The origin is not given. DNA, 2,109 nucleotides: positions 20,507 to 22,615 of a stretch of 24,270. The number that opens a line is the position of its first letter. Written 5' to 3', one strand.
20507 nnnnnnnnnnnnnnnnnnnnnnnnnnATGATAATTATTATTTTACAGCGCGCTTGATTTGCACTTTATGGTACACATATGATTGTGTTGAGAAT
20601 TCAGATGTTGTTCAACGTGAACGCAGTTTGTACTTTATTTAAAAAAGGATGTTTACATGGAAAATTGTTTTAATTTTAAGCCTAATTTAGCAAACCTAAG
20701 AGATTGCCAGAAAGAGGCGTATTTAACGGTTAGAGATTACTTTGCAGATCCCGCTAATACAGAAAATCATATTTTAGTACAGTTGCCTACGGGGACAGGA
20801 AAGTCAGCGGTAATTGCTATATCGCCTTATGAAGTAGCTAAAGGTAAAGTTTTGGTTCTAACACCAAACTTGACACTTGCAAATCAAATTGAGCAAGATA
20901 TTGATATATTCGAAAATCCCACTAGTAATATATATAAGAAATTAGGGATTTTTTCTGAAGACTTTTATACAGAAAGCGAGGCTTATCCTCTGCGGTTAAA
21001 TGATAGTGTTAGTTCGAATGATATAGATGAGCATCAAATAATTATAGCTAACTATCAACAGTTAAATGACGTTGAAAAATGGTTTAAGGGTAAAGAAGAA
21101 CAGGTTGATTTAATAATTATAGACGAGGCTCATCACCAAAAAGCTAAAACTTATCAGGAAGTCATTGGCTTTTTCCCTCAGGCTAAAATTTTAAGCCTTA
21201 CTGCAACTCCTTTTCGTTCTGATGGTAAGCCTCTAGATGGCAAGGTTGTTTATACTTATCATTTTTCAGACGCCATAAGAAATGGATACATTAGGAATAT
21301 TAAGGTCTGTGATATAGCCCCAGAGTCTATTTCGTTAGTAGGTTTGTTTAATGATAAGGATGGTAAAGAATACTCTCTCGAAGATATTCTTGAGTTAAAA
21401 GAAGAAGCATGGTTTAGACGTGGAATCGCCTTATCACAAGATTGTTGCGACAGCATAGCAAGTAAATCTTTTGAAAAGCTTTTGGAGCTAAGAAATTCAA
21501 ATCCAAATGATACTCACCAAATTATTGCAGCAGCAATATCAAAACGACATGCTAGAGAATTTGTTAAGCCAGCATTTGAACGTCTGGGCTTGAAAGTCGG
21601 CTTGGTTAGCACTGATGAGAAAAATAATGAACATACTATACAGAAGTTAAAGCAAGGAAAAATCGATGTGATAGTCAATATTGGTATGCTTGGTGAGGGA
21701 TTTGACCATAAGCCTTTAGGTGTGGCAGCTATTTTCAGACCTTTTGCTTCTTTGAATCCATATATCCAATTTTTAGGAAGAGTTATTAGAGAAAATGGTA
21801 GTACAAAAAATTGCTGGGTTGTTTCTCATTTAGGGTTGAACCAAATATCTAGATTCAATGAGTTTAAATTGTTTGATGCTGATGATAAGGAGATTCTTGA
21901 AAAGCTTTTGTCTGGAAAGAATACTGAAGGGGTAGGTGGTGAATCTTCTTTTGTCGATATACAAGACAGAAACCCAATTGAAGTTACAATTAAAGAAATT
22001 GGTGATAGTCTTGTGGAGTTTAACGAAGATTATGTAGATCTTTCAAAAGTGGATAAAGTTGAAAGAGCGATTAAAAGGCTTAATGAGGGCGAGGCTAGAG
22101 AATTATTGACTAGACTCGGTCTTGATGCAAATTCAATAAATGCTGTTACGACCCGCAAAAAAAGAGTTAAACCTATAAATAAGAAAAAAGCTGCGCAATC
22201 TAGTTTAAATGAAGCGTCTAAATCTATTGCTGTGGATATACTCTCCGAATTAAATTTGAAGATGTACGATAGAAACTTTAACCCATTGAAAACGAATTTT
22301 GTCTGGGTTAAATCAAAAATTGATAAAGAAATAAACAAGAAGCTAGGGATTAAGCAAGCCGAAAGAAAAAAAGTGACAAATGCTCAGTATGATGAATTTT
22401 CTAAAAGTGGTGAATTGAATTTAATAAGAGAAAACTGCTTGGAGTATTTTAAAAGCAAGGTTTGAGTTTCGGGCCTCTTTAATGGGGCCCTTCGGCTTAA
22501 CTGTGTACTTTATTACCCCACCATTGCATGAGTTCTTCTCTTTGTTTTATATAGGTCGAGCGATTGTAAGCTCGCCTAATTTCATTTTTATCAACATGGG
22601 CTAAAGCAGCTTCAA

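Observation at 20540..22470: Single-gene SF2 helicase with unrecognised C-terminal domain in the P4 psu-int cargo hotspot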

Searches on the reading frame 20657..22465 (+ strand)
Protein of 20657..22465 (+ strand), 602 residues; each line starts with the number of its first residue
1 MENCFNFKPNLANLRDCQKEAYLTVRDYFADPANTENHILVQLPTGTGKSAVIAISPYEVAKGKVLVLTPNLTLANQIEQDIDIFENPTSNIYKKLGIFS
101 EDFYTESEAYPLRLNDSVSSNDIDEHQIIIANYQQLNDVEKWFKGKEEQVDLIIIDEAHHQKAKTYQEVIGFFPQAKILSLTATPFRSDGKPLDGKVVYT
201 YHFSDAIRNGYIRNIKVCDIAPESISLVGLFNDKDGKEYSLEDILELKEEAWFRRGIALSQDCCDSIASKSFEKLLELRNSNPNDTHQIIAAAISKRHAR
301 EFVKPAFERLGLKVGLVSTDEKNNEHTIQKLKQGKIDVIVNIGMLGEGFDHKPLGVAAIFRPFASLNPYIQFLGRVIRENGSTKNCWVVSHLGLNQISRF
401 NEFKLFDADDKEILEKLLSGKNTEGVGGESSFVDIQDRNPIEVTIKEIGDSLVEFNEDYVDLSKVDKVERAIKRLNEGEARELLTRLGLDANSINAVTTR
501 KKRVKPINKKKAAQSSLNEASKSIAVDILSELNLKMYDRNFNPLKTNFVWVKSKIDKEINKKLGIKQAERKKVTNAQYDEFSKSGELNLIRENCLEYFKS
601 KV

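Call 3: search_protein_families(library=pfam, proteins=[window:20657-22465:+], max_evalue=0.01)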
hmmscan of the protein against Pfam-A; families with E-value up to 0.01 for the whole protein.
window:20657-22465:+ (602 aa): 5 families
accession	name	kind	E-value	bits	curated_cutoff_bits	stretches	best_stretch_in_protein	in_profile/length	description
PF04851.21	ResIII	-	1.6e-27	96.9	22.5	1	13-187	3-164/164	Type III restriction enzyme, res subunit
PF00270.35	DEAD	-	2.4e-15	57.1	26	1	34-186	12-161/167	DEAD/DEAH box helicase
PF00271.37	Helicase_C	-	1.3e-07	32.2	23.5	1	273-378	4-108/110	Helicase conserved C-terminal domain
PF18766.7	SWI2_SNF2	-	4.1e-07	30.3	26.7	1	63-215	49-188/221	SWI2/SNF2 ATPase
PF13604.12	AAA_30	-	0.00072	19.8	27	1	39-175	21-114/191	AAA domain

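Call 4: search_protein_families(library=padloc, proteins=[window:20657-22465:+], max_evalue=1)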
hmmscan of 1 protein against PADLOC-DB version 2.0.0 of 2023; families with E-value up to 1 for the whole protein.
window:20657-22465:+ (602 aa): 17 families
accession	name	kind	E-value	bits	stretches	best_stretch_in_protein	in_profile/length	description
PDLC02707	PbeA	-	4.3e-16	56.7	1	9-381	248-619/672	PbeA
PDLC03659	mREase_IV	-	8.1e-16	55.1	1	122-394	309-568/945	Type IV methyl-directed restriction enzyme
PDLC03658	mREase_IV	-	1e-15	54.5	2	39-191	245-377/953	Type IV methyl-directed restriction enzyme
PDLC02706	PbeA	-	5.5e-14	49.7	2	34-188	283-434/722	PbeA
PDLC02704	PbeA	-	5.4e-12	43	1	9-382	250-634/682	PbeA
PDLC01439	typeIV_DinG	-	7e-08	29.6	2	10-83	13-81/575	CAS-IV-A; associated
PDLC03928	PsyrT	-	0.00039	16.8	1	34-160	35-153/689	-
PDLC02872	DpdF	-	0.0009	15.8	1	37-82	176-223/859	DpdF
PDLC00194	HamB1|HamB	-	0.0015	14.4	1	41-159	250-358/995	DEAD-box helicase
PDLC02855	DpdF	-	0.0089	12.3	1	34-80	155-200/825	DpdF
PDLC02843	DpdE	-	0.011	11.7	1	134-189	241-301/1091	DpdE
PDLC02870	DpdF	-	0.015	11.8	0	38-76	30-67/534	DpdF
PDLC02864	DpdF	-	0.032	11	1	36-75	37-75/610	DpdF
PDLC01769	Cas3g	-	0.037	10.6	1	40-62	39-61/836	-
PDLC02865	DpdF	-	0.039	9.5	1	290-392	981-1083/1499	DpdF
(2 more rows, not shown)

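Call 5: search_protein_families(library=ncbifam, proteins=[window:20657-22465:+], max_evalue=1)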
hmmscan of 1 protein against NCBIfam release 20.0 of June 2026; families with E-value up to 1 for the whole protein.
window:20657-22465:+ (602 aa): 15 families
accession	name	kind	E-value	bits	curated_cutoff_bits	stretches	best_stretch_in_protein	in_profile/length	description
NF053632.1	heli_RadD_YejH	equivalog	2.3e-26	92.3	720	1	13-393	2-356/573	DNA repair helicase RadD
NF046051.1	restrict_EcoAI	equivalog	4.2e-13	48.6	550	1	33-223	174-354/768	EcoAI/FtnUII family type I restriction enzme subunit R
TIGR04095.1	dnd_restrict_1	equivalog_domain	1.4e-10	40.8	600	2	9-212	4-202/451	DNA phosphorothioation system restriction enzyme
NF003673.1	PRK05298.1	equivalog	5.8e-07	28.3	743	2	272-378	429-541/653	excinuclease ABC subunit UvrB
NF045503.1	repair_heli_XPB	equivalog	4.5e-06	25.5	610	1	13-191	183-341/548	DNA repair helicase XPB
TIGR00631.1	uvrb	equivalog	2e-05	23.1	750.1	1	282-378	439-541/658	excinuclease ABC subunit UvrB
NF010337.0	PRK13766.1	equivalog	3.7e-05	22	610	1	35-185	29-173/781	Hef nuclease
NF003426.0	PRK04914.1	equivalog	0.00017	19.9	576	1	98-185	229-316/959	RNA polymerase-associated protein RapA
NF041063.1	DpdF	equivalog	0.00084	18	550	1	33-82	155-206/813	protein DpdF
NF008729.0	PRK11747.1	equivalog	0.0014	17.1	598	1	15-80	27-97/703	ATP-dependent DNA helicase DinG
TIGR00603.1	rad25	subfamily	0.0027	16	328.7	1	42-219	281-452/734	DNA repair helicase rad25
NF003295.0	PRK04293.1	equivalog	0.018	13.9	368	1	493-565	246-319/337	adenylosuccinate synthetase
TIGR00595.1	priA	equivalog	0.019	13.5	230.35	0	320-359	300-339/509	replication restart helicase PriA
NF041062.1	DpdE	equivalog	0.034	12.1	500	1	128-188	233-300/1048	protein DpdE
NF008165.0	PRK10917.1-3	equivalog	0.2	10.1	711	0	296-341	327-373/692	ATP-dependent DNA helicase RecG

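Call 7: find_homologous_proteins(query=window:20657-22465:+)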
Query window:20657-22465:+ (602 aa): 3170 proteins with E <= 0.001 among 8000 candidates; the best 120 are listed.
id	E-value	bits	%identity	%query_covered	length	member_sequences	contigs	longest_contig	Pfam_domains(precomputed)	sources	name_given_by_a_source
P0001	0.0e+0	1340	100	100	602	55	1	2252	PF00270.36,PF18766.8,PF00271.38,PF04851.22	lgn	-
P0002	0.0e+0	1308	100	98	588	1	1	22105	PF00270.36,PF18766.8,PF00271.38,PF04851.22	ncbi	ncbi:TPA: DEAD/DEAH box helicase, partial [Escherichia coli]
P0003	0.0e+0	1246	100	94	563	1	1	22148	PF00270.36,PF18766.8,PF00271.38,PF04851.22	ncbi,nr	ncbi:TPA: DEAD/DEAH box helicase family protein, partial [Escherichia coli]|nr:DEAD/DEAH box helicas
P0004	0.0e+0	1240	100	93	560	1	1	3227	PF00270.36,PF18766.8,PF00271.38,PF04851.22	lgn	-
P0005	0.0e+0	1190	88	100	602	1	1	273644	PF00270.36,PF18766.8,PF00271.38,PF04851.22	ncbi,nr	ncbi:DEAD/DEAH box helicase family protein [Enterobacter asburiae]|nr:DEAD/DEAH box helicase family 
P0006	0.0e+0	1190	88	100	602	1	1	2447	PF00270.36,PF18766.8,PF00271.38,PF04851.22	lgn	-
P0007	0.0e+0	1184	87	100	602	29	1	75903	PF00270.36,PF18766.8,PF00271.38,PF04851.22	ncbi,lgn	ncbi:DEAD/DEAH box helicase [Cronobacter turicensis]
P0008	0.0e+0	1173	87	100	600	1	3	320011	PF00270.36,PF18766.8,PF00271.38,PF04851.22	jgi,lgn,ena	-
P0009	0.0e+0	1120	82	100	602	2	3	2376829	PF00270.36,PF18766.8,PF00271.38,PF04851.22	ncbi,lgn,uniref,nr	ncbi:DEAD/DEAH box helicase [Pantoea ananatis]|uniref:DEAD/DEAH box helicase n=1 Tax=Pantoea ananas 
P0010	0.0e+0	1064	100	80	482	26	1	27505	PF18766.8,PF00271.38,PF04851.22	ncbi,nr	ncbi:TPA: DEAD/DEAH box helicase family protein, partial [Escherichia coli]|nr:DEAD/DEAH box helicas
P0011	7.7e-297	1004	83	88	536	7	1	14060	PF00270.36,PF18766.8,PF00271.38,PF04851.22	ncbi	-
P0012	1.8e-221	755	58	100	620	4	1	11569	PF00270.36,PF18766.8,PF00271.38,PF04851.22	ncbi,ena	ncbi:MAG: DEAD/DEAH box helicase family protein [Candidatus Neomarinimicrobiota bacterium]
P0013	3.8e-220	751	57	100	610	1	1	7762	PF00270.36,PF18766.8,PF00271.38,PF04851.22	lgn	-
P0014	7.6e-219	746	58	100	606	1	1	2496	PF00270.36,PF18766.8,PF00271.38,PF04851.22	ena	-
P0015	1.3e-216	739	57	100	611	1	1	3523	PF00270.36,PF18766.8,PF00271.38,PF04851.22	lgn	-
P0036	1.5e-206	706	54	100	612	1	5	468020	PF00270.36,PF18766.8,PF00271.38,PF04851.22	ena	-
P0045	4.9e-205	701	54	100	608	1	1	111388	PF00270.36,PF18766.8,PF00271.38,PF04851.22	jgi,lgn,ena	-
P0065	6.6e-199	681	53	100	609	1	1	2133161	PF00270.36,PF18766.8,PF00271.38,PF04851.22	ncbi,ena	-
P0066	8.9e-199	680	53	100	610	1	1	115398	PF00270.36,PF18766.8,PF00271.38,PF04851.22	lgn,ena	-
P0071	1.1e-196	673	52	100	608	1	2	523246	PF00270.36,PF18766.8,PF00271.38,PF04851.22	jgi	jgi:DNA repair protein RadD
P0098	3.8e-185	635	50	99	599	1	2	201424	PF00270.36,PF18766.8,PF00271.38,PF04851.22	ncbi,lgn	-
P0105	8.2e-179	614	48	98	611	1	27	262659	PF00270.36,PF18766.8,PF00271.38,PF04851.22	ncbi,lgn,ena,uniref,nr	ncbi:MAG: hypothetical protein CME34_04965 [Gordonia sp.]|uniref:DEAD/DEAH box helicase n=1 Tax=Gord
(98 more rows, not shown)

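Call 10: find_encoding_contigs(protein=P0005, flank=8000, max_places=3)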
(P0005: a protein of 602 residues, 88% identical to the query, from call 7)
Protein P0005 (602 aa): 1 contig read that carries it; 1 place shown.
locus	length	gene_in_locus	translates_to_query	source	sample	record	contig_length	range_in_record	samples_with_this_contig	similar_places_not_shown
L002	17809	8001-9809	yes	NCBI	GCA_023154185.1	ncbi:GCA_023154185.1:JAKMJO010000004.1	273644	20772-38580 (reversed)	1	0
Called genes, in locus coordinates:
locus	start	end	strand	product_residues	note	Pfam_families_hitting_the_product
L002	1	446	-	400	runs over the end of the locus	PF13356:Arm-DNA-bind_3, PF22022:Phage_int_M, PF00589:Phage_integrase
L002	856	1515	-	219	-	PF27326:MJECL32, PF13588:HSDR_N_2 (weak)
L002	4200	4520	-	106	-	PF17345:DUF5375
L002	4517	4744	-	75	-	-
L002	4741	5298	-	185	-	PF10554:Phage_ASH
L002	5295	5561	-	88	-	PF05930:Phage_AlpA, PF12728:HTH_17 (weak)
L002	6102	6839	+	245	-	-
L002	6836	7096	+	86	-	PF04606:Ogr_Delta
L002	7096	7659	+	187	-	PF07455:Psu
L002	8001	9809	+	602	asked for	PF00270:DEAD, PF04851:ResIII, PF18766:SWI2_SNF2, PF00271:Helicase_C (weak)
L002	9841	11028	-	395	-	PF13356:Arm-DNA-bind_3, PF22022:Phage_int_M, PF00589:Phage_integrase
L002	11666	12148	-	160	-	PF01668:SmpB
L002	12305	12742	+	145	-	PF10604:Polyketide_cyc2, PF03364:Polyketide_cyc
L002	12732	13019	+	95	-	PF03658:Ub-RnfH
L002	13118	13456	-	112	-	PF04355:BamE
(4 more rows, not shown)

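Call 11: find_encoding_contigs(protein=P0009, flank=8000, max_places=3)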
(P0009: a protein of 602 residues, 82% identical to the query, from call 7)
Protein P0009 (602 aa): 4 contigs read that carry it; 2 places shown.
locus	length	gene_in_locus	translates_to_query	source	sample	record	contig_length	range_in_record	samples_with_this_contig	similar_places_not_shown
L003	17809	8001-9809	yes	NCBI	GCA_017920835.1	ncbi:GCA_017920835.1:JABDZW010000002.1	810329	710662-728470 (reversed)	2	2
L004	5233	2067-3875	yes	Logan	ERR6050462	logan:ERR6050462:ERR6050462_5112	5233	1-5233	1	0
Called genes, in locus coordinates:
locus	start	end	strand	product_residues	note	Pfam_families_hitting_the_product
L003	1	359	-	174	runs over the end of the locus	-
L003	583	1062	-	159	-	PF13643:DUF4145 (weak)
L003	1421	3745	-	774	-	PF08273:Zn_Ribbon_Prim, PF13362:Toprim_3, PF08706:D5_N, PF19263:DUF5906, PF03288:Pox_D5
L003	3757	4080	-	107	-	PF17345:DUF5375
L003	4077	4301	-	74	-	-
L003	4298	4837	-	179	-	PF10554:Phage_ASH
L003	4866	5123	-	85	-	PF05930:Phage_AlpA, PF12728:HTH_17 (weak)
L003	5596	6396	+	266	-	PF07455:Psu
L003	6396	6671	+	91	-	PF04606:Ogr_Delta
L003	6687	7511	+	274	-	-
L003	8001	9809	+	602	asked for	PF00270:DEAD, PF04851:ResIII, PF18766:SWI2_SNF2, PF00271:Helicase_C (weak)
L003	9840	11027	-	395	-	PF13356:Arm-DNA-bind_3, PF22022:Phage_int_M, PF00589:Phage_integrase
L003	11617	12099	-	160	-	PF01668:SmpB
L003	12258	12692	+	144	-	PF10604:Polyketide_cyc2, PF03364:Polyketide_cyc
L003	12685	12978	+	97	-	PF03658:Ub-RnfH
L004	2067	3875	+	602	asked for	PF00270:DEAD, PF04851:ResIII, PF18766:SWI2_SNF2, PF00271:Helicase_C (weak)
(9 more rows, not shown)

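Call 12: find_encoding_contigs(protein=P0065, flank=7000, max_places=2)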
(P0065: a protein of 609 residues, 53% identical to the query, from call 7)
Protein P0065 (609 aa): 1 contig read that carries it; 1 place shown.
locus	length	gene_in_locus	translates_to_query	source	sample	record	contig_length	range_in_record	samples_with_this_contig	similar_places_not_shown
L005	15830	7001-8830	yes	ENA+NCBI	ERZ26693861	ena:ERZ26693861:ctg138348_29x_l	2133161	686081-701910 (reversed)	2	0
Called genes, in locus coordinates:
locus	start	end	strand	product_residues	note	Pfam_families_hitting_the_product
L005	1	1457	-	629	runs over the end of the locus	PF07581:Glug (faint)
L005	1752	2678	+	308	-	PF00056:Ldh_1_N, PF02866:Ldh_1_C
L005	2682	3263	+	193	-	PF02622:DUF179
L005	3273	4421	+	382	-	PF00899:ThiF, PF00581:Rhodanese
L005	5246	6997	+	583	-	PF00145:DNA_methylase, PF11463:R-HINP1I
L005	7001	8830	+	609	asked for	PF00270:DEAD, PF04851:ResIII, PF18766:SWI2_SNF2, PF00271:Helicase_C (weak)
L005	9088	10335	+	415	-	PF00108:Thiolase_N, PF02803:Thiolase_C, PF22691:Thiolase_C_1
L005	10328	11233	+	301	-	PF13489:Methyltransf_23, PF07021:MetW, PF08241:Methyltransf_11, PF08242:Methyltransf_12, PF13649:Methyltransf_25, PF13847:Methyltransf_31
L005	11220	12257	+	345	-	PF09587:PGA_cap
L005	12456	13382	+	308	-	PF00890:FAD_binding_2 (faint), PF01134:GIDA (faint), PF01946:Thi4 (faint), PF03486:HI0933_like (faint), PF07992:Pyr_redox_2, PF13738:Pyr_redox_3, PF00070:Pyr_redox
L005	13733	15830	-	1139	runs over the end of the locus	PF02811:PHP, PF07733:DNA_pol3_alpha, PF17657:DNA_pol3_finger, PF14579:HHH_6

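Call 13: find_encoding_contigs(protein=P0036, flank=7000, max_places=2)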
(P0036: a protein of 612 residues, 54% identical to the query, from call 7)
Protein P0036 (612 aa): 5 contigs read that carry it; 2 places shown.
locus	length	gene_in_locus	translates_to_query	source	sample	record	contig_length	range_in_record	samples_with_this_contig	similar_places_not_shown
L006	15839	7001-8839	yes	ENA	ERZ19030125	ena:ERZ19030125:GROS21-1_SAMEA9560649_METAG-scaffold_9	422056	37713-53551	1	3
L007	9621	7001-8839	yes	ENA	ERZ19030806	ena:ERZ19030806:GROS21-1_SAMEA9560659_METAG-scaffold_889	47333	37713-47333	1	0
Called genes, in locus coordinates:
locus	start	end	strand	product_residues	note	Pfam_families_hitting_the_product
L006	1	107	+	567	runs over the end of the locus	-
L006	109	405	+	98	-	-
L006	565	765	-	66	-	-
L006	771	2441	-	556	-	-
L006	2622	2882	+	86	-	-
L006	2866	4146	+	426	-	PF00817:IMS, PF11799:IMS_C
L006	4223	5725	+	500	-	PF12161:HsdM_N, PF02384:N6_Mtase, PF05175:MTS (weak)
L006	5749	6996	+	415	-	PF01420:Methylase_S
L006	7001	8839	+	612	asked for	PF00270:DEAD, PF04851:ResIII, PF18766:SWI2_SNF2, PF00271:Helicase_C (weak)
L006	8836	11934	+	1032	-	PF04313:HSDR_N, PF04851:ResIII, PF18766:SWI2_SNF2, PF22679:T1R_D3-like, PF11867:T1RH-like_C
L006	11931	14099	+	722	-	-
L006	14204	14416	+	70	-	-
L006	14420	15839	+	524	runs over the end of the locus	PF00239:Resolvase, PF13408:Zn_ribbon_recom (weak)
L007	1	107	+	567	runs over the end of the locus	-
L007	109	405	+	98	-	-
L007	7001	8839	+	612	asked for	PF00270:DEAD, PF04851:ResIII, PF18766:SWI2_SNF2, PF00271:Helicase_C (weak)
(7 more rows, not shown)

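Call 14: find_encoding_contigs(protein=P0105, flank=7000, max_places=2)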
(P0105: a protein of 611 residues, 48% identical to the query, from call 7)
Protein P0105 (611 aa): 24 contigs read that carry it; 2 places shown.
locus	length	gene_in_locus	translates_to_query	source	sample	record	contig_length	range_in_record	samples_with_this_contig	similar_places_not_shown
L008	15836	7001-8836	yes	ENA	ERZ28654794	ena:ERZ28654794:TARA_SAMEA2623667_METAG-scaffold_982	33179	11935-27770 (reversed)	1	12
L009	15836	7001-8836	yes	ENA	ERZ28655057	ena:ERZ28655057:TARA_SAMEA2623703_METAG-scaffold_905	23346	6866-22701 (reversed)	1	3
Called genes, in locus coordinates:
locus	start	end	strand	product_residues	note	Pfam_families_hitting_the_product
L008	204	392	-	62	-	-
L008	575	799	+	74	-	PF13560:HTH_31 (weak), PF01381:HTH_3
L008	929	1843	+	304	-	PF04471:Mrr_cat (weak)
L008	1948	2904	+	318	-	-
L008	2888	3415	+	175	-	-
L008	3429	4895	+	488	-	-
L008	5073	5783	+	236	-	-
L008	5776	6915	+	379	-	PF01381:HTH_3 (weak), PF06114:Peptidase_M78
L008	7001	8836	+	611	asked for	PF00270:DEAD, PF04851:ResIII, PF18766:SWI2_SNF2, PF00271:Helicase_C (weak)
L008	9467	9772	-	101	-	PF01527:HTH_Tnp_1 (faint), PF13384:HTH_23 (faint), PF13518:HTH_28 (faint), PF13936:HTH_38 (faint), PF04967:HTH_10 (faint)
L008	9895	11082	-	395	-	PF13515:FUSC_2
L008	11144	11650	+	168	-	PF12802:MarR_2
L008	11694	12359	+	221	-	PF00881:Nitroreductase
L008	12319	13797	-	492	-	PF07690:MFS_1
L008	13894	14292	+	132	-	PF10604:Polyketide_cyc2 (weak)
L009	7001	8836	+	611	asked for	PF00270:DEAD, PF04851:ResIII, PF18766:SWI2_SNF2, PF00271:Helicase_C (weak)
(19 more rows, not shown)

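Call 15: find_encoding_contigs(protein=P0071, flank=7000, max_places=2)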
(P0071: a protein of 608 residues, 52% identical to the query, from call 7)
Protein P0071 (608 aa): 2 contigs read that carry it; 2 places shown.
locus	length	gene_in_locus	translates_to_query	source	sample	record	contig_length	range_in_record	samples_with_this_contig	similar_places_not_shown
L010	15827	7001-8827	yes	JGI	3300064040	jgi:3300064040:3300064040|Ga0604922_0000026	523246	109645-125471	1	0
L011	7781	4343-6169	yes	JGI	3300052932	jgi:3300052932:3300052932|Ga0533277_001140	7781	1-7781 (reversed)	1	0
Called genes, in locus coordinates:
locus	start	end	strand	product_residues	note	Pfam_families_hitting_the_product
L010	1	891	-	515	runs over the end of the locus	-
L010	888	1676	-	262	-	-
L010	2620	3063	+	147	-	-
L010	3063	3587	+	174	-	PF11154:DUF2934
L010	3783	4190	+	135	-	PF01850:PIN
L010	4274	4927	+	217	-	PF01170:UPF0020 (faint), PF01555:N6_N4_Mtase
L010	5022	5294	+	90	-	-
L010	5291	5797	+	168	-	PF13560:HTH_31, PF01381:HTH_3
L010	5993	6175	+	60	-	-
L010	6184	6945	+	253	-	-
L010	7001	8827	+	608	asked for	PF00270:DEAD, PF04851:ResIII, PF18766:SWI2_SNF2, PF00271:Helicase_C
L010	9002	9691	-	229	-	-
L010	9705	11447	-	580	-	PF00239:Resolvase, PF07508:Recombinase, PF13408:Zn_ribbon_recom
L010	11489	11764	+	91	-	-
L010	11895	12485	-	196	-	-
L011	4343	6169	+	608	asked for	PF00270:DEAD, PF04851:ResIII, PF18766:SWI2_SNF2, PF00271:Helicase_C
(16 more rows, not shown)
